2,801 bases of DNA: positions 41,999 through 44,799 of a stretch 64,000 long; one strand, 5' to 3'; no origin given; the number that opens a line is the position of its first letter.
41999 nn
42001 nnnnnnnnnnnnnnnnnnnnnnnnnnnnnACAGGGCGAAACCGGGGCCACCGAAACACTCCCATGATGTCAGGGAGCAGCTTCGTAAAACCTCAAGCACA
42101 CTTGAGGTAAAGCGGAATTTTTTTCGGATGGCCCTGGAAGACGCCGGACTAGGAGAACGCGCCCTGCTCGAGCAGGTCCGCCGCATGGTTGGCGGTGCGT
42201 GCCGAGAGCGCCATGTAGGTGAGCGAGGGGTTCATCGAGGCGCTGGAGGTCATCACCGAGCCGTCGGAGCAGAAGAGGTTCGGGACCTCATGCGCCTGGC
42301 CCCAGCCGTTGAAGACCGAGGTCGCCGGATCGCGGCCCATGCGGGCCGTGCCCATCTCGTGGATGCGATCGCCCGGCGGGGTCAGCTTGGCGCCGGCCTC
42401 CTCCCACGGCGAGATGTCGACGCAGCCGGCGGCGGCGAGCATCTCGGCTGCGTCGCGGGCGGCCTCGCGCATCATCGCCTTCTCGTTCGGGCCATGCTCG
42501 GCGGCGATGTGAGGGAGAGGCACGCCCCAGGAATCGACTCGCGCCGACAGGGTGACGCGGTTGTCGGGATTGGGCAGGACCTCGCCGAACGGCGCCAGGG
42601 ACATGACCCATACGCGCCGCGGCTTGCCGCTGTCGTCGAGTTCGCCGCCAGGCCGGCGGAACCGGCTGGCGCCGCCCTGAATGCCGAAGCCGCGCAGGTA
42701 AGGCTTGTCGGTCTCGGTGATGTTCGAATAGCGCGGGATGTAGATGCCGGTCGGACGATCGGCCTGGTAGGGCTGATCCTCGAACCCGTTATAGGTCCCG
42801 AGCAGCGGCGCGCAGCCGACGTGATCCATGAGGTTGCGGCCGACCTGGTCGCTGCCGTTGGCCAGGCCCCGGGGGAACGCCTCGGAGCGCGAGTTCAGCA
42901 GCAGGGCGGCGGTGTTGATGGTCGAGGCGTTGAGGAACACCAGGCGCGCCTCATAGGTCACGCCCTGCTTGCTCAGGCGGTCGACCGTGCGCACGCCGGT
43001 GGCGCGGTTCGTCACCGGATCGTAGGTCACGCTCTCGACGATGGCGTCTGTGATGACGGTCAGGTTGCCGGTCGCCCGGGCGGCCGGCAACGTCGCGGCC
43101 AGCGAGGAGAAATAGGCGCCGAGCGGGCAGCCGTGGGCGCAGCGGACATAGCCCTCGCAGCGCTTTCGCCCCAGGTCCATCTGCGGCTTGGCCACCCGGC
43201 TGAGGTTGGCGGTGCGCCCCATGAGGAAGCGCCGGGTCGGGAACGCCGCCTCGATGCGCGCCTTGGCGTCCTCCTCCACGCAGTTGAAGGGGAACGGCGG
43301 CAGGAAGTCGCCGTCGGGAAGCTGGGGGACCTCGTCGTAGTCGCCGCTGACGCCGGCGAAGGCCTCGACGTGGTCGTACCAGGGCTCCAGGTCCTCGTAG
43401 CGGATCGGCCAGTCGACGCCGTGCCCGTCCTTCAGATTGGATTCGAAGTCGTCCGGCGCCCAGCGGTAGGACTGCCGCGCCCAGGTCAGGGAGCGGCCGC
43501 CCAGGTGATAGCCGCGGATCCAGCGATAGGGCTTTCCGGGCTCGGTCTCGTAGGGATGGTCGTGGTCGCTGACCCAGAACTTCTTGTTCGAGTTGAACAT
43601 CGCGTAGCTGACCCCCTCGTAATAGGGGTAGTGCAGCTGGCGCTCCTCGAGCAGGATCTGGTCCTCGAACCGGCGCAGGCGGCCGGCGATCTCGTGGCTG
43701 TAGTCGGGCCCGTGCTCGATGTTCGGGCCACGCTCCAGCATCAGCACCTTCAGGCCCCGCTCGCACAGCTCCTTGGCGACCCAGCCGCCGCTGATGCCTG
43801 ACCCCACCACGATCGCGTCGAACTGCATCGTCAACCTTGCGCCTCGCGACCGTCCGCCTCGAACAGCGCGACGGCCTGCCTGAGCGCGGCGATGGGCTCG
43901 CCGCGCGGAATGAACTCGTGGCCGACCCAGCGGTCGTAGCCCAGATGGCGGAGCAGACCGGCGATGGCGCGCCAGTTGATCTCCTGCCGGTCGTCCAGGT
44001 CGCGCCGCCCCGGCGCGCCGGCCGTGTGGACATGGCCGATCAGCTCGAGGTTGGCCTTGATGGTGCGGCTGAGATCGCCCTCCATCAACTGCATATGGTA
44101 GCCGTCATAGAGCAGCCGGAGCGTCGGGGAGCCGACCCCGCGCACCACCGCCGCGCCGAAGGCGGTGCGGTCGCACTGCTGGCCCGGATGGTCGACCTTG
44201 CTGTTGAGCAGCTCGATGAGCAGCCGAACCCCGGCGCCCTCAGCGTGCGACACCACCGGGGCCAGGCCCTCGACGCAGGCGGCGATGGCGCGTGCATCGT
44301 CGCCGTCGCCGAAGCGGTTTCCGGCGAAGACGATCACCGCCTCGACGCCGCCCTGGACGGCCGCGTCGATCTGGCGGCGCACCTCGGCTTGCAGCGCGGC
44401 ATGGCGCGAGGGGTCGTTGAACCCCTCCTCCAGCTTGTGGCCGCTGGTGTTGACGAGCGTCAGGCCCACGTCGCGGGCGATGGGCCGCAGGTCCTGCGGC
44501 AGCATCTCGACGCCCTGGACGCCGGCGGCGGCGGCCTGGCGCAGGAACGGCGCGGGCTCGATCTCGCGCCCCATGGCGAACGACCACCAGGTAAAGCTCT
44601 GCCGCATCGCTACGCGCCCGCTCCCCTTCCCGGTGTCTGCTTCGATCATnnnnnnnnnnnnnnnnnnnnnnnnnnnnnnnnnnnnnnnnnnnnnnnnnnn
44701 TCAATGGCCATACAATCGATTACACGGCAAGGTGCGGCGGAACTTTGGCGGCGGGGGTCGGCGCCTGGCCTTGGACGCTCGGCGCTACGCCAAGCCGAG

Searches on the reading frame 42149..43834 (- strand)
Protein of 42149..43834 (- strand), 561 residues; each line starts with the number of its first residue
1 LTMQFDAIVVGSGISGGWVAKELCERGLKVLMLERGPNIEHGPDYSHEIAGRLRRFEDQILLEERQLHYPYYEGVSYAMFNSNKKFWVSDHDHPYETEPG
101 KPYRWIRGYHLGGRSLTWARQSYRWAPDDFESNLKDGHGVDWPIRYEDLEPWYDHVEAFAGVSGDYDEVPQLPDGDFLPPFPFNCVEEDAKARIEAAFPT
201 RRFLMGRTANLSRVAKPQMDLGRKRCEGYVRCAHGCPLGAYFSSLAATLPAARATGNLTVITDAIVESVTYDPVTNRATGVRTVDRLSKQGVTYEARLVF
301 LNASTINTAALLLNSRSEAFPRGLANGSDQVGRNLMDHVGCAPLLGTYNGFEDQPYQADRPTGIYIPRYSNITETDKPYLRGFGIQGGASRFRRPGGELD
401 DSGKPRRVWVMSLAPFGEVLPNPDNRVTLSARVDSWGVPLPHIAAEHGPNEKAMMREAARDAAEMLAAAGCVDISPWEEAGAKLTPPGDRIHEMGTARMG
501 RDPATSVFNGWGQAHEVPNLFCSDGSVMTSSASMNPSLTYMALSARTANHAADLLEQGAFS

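Call 80: search_protein_families(library=pfam, proteins=[window:42149-43834:-], max_evalue=0.00001)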
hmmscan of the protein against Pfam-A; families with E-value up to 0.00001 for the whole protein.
window:42149-43834:- (561 aa): 2 families
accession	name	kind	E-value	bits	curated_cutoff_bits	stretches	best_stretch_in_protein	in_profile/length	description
PF05199.19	GMC_oxred_C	-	7.4e-24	85.3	24.6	1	421-543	1-138/139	GMC oxidoreductase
PF00732.25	GMC_oxred_N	-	1e-12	48.8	23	1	101-339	17-217/218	GMC oxidoreductase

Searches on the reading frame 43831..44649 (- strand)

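Call 80: search_protein_families(library=pfam, proteins=[window:43831-44649:-], max_evalue=0.00001)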
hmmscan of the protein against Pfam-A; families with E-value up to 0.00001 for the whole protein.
window:43831-44649:- (272 aa): 1 family
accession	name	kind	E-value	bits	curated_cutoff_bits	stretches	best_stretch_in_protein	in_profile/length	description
PF01261.30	AP_endonuc_2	-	4.1e-29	102.5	31.1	1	37-263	2-246/249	Xylose isomerase-like TIM barrel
